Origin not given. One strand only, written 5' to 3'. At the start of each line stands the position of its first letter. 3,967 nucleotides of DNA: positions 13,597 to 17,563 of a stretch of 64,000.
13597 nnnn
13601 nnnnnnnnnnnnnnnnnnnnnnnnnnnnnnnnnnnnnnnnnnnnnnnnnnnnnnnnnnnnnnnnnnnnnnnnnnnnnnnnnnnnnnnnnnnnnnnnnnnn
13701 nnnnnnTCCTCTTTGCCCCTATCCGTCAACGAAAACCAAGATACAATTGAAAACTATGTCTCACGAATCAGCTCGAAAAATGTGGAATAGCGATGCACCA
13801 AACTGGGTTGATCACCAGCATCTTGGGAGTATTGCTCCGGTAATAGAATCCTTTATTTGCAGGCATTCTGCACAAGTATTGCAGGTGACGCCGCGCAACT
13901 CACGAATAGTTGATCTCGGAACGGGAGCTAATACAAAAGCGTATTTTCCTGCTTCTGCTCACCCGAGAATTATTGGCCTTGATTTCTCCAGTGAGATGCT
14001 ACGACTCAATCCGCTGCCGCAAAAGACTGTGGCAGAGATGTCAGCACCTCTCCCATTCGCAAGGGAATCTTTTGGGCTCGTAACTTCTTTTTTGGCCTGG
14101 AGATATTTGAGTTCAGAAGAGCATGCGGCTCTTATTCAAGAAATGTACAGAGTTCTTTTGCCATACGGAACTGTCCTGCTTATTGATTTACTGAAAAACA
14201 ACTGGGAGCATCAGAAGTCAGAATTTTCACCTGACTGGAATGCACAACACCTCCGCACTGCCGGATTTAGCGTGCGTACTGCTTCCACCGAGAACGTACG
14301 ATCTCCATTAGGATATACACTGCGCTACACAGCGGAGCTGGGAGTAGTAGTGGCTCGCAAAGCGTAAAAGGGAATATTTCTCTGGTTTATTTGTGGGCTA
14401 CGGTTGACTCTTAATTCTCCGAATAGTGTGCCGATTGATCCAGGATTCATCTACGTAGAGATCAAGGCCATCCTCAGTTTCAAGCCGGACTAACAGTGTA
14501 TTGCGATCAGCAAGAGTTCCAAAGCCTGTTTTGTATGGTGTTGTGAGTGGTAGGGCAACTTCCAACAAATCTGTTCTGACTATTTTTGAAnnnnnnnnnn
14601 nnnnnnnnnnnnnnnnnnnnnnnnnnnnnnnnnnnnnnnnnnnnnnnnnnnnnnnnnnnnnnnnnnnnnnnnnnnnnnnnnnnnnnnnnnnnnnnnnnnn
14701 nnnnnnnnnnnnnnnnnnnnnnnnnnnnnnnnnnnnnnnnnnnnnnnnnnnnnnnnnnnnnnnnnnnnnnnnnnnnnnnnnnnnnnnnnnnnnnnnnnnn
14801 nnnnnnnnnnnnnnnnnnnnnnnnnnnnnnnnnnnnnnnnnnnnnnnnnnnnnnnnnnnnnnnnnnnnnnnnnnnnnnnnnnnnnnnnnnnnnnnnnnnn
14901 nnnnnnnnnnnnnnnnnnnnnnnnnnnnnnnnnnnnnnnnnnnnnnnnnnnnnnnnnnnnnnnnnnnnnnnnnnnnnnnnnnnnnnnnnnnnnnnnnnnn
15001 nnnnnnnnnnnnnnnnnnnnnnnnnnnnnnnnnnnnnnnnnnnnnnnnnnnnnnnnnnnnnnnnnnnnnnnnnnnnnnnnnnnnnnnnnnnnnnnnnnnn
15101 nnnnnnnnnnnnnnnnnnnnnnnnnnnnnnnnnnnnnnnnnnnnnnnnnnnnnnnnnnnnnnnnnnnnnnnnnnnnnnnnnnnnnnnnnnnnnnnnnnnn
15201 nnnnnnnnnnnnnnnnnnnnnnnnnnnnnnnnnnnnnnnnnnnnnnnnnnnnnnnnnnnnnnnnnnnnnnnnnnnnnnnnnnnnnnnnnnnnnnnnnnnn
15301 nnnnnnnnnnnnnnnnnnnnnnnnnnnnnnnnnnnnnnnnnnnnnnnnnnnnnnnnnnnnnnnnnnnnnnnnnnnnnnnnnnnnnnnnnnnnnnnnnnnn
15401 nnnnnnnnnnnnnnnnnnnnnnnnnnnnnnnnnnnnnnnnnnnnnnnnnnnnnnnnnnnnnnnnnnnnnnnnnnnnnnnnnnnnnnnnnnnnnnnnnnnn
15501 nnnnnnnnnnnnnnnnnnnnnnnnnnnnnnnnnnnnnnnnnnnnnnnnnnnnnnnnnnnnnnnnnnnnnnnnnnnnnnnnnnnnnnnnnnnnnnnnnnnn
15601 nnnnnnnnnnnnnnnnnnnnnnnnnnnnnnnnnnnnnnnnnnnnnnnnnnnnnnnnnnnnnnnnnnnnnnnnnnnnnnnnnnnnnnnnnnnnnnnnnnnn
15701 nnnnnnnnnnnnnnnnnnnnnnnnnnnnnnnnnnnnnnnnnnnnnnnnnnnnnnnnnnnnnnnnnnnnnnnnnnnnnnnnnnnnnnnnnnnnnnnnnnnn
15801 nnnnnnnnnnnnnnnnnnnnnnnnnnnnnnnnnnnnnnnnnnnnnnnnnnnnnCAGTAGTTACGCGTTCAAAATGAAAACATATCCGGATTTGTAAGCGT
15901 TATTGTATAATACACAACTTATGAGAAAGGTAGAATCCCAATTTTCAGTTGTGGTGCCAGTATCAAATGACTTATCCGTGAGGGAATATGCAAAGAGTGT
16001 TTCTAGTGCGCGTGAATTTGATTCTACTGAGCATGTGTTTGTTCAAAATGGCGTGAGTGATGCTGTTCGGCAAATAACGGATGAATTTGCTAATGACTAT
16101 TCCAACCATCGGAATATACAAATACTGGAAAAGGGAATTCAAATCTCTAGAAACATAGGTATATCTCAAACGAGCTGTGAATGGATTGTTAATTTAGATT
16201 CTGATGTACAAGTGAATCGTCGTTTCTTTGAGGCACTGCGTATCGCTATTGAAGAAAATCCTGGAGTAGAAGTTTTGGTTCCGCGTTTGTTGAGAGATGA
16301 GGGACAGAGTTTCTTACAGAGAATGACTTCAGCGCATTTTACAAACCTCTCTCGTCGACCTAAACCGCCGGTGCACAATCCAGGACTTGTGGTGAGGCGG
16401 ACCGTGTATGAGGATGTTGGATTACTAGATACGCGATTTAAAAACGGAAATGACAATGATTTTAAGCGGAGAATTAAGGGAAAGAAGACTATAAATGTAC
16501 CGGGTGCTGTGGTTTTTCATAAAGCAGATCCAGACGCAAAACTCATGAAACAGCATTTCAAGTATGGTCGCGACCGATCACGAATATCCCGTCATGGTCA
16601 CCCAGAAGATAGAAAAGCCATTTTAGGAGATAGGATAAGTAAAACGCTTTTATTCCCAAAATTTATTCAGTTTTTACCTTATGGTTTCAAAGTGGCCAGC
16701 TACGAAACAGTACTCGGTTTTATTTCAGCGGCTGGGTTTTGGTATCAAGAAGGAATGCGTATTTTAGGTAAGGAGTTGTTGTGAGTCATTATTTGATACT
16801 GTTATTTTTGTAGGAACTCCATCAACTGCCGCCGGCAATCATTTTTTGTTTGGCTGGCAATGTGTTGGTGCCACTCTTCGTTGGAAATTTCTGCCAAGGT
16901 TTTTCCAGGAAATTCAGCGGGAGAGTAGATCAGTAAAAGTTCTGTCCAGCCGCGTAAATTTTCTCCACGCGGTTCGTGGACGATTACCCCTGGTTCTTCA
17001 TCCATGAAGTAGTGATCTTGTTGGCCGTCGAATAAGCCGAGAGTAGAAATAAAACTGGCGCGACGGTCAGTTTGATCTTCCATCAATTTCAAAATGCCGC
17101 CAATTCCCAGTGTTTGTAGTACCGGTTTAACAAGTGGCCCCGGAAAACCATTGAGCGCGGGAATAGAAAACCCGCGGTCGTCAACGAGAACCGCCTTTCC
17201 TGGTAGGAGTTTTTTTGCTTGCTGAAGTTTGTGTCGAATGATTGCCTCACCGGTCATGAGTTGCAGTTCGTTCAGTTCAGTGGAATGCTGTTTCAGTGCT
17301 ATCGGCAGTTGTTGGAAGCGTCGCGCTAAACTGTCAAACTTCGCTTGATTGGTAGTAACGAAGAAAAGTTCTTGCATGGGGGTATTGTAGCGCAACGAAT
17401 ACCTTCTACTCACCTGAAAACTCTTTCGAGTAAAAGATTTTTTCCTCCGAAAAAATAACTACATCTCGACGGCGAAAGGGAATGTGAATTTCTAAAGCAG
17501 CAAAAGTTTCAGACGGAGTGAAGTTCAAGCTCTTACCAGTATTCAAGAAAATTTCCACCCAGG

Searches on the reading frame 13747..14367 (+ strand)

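Call 76: search_protein_families(library=pfam, proteins=[window:13747-14367:+], max_evalue=0.0001)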
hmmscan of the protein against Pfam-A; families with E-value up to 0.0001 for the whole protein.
window:13747-14367:+ (206 aa): 2 families
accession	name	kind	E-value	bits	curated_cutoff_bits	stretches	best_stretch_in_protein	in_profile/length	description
PF08241.18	Methyltransf_11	-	1.8e-10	41.7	21.2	1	57-144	3-94/95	Methyltransferase domain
PF13649.12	Methyltransf_25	-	6.6e-09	36.8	27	1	54-141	1-97/97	Methyltransferase domain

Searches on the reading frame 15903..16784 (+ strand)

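Call 57: search_protein_families(library=pfam, proteins=[window:15903-16784:+], max_evalue=0.0001)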
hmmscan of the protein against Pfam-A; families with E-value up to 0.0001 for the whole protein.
window:15903-16784:+ (293 aa): 1 family
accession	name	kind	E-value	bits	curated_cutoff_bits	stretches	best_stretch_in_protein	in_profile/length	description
PF00535.33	Glycos_transf_2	-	5.2e-12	46.5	23.3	1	15-143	1-130/168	Glycosyl transferase family 2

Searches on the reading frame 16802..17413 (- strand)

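Call 76: search_protein_families(library=pfam, proteins=[window:16802-17413:-], max_evalue=0.0001)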
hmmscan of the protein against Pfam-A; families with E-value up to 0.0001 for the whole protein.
window:16802-17413:- (203 aa): 1 family
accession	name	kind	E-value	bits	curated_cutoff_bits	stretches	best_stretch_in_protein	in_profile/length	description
PF01725.21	Ham1p_like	-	1.9e-25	90.3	22.5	1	16-183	1-172/186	Ham1 family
